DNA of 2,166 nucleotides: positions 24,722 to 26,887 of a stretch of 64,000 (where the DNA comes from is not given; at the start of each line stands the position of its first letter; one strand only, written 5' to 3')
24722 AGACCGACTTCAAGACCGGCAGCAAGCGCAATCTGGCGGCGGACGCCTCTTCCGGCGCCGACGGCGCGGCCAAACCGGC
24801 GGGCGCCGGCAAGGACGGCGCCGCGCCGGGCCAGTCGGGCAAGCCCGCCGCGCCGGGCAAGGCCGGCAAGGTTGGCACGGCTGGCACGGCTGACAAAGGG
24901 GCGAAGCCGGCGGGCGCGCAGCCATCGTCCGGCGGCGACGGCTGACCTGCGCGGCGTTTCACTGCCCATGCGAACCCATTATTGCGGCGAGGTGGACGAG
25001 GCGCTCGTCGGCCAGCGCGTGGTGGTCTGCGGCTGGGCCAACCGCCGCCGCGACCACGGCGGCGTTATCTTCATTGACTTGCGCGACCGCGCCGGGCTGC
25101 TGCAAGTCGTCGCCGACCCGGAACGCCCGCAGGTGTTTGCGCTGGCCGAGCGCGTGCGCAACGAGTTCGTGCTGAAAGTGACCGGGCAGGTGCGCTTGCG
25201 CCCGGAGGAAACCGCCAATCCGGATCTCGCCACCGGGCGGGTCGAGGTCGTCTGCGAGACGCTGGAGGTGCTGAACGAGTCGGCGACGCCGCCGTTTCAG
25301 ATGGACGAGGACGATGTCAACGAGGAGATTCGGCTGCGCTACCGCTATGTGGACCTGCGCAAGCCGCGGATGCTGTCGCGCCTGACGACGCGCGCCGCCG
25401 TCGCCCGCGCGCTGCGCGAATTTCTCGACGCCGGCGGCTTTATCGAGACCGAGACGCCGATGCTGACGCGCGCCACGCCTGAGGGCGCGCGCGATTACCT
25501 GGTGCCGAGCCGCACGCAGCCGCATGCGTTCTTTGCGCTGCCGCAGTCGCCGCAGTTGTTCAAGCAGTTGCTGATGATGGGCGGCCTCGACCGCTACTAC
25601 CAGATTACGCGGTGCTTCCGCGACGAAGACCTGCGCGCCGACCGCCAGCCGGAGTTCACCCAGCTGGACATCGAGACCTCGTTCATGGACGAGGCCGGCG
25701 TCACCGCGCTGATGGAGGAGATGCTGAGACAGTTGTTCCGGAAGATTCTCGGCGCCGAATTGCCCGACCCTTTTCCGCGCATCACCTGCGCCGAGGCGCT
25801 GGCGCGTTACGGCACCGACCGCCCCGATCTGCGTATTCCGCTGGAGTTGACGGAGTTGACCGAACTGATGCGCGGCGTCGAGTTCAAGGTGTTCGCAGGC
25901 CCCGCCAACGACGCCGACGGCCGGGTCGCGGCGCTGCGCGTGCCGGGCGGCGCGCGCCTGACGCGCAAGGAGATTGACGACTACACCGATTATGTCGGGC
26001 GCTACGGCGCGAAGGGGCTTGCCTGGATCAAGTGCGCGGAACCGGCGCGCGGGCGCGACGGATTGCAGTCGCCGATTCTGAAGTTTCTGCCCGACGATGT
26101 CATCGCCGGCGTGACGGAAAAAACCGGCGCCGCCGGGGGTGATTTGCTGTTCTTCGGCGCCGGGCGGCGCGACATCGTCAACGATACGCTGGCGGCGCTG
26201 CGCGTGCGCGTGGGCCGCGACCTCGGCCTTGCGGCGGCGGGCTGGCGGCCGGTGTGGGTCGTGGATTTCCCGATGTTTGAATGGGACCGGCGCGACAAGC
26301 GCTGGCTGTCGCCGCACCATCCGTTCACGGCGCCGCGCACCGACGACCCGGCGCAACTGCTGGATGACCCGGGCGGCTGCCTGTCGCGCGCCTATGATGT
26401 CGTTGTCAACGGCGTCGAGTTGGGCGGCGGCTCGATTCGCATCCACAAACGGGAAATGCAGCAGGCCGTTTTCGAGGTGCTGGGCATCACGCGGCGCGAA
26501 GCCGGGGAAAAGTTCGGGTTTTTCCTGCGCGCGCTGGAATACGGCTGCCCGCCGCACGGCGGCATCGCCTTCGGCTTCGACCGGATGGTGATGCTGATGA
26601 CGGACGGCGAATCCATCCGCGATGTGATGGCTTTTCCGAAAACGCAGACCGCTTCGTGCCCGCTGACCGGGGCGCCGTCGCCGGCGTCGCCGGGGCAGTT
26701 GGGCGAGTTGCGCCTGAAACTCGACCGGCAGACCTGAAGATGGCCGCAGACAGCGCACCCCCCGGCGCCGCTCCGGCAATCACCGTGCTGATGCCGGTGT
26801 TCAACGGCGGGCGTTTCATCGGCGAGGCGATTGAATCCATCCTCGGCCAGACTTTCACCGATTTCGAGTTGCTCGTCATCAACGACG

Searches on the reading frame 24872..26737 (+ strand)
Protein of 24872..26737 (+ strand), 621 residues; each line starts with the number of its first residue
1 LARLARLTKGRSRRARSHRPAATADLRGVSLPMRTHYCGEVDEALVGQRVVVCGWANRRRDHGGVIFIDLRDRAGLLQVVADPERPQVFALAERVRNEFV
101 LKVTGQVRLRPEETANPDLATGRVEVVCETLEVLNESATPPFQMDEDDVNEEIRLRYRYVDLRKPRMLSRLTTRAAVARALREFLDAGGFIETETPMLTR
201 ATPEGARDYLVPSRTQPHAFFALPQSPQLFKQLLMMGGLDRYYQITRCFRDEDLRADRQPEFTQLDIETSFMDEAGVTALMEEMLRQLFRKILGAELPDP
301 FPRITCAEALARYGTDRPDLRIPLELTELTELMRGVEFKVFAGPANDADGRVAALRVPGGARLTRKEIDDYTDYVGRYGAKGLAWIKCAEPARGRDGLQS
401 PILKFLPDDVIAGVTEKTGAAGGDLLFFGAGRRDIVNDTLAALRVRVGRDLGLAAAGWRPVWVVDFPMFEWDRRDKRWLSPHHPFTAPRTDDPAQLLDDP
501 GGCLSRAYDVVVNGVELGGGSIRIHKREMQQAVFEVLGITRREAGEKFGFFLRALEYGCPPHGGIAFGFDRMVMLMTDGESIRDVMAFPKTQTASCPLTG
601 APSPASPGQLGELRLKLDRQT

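Call 28: search_protein_families(library=ncbifam, proteins=[window:24872-26737:+], max_evalue=0.00001)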
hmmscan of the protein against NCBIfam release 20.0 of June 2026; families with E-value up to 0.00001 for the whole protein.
window:24872-26737:+ (621 aa): 15 families
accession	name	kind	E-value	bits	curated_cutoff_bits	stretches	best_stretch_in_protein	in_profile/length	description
NF001750.0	PRK00476.1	equivalog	1.3e-252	839.4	443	1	33-619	4-588/590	aspartate--tRNA ligase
TIGR00459.1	aspS_bact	equivalog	4.2e-231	768.4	373.85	1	33-616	2-582/586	aspartate--tRNA ligase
NF009460.0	PRK12820.1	equivalog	1.6e-177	591.9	1379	1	36-615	24-615/723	bifunctional aspartyl-tRNA synthetase/aspartyl/glutamyl-tRNA amidotransferase subunit C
NF003483.0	PRK05159.1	equivalog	6.1e-70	236.3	353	2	33-292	3-258/438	aspartate--tRNA(Asn) ligase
TIGR00458.1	aspS_nondisc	equivalog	4.6e-63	213.7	368.4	2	36-292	1-253/428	aspartate--tRNA(Asn) ligase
NF001756.1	PRK00484.1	subfamily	2e-46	158.7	468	2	45-296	49-294/488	lysine--tRNA ligase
TIGR00499.1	lysS_bact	equivalog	1.5e-43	149.2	427.6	2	38-295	44-296/496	lysine--tRNA ligase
NF002821.0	PRK02983.1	equivalog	2.4e-42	145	742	2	34-294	646-901/1102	bifunctional lysylphosphatidylglycerol synthetase/lysine--tRNA ligase LysX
NF003037.0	PRK03932.1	equivalog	3.2e-39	135.1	414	2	43-294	12-264/451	asparagine--tRNA ligase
TIGR00457.1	asnS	equivalog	4.9e-35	121.2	342.6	2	45-294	14-266/455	asparagine--tRNA ligase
NF009101.0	PRK12445.1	subfamily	2.7e-30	105.4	1026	2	49-295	67-308/505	lysine--tRNA ligase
TIGR00462.1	genX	equivalog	6e-25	88.3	286.9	2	172-318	2-147/304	EF-P lysine aminoacylase EpmA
NF006828.0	PRK09350.1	equivalog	1.1e-20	74.2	264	2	167-313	12-156/325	elongation factor P--(R)-beta-lysine ligase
NF005052.0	PRK06462.1-1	equivalog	6.6e-14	51.7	368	1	147-293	27-174/353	asparagine synthetase A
NF005054.0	PRK06462.1-4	equivalog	5.3e-08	32.3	309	0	159-317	13-193/318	asparagine synthetase A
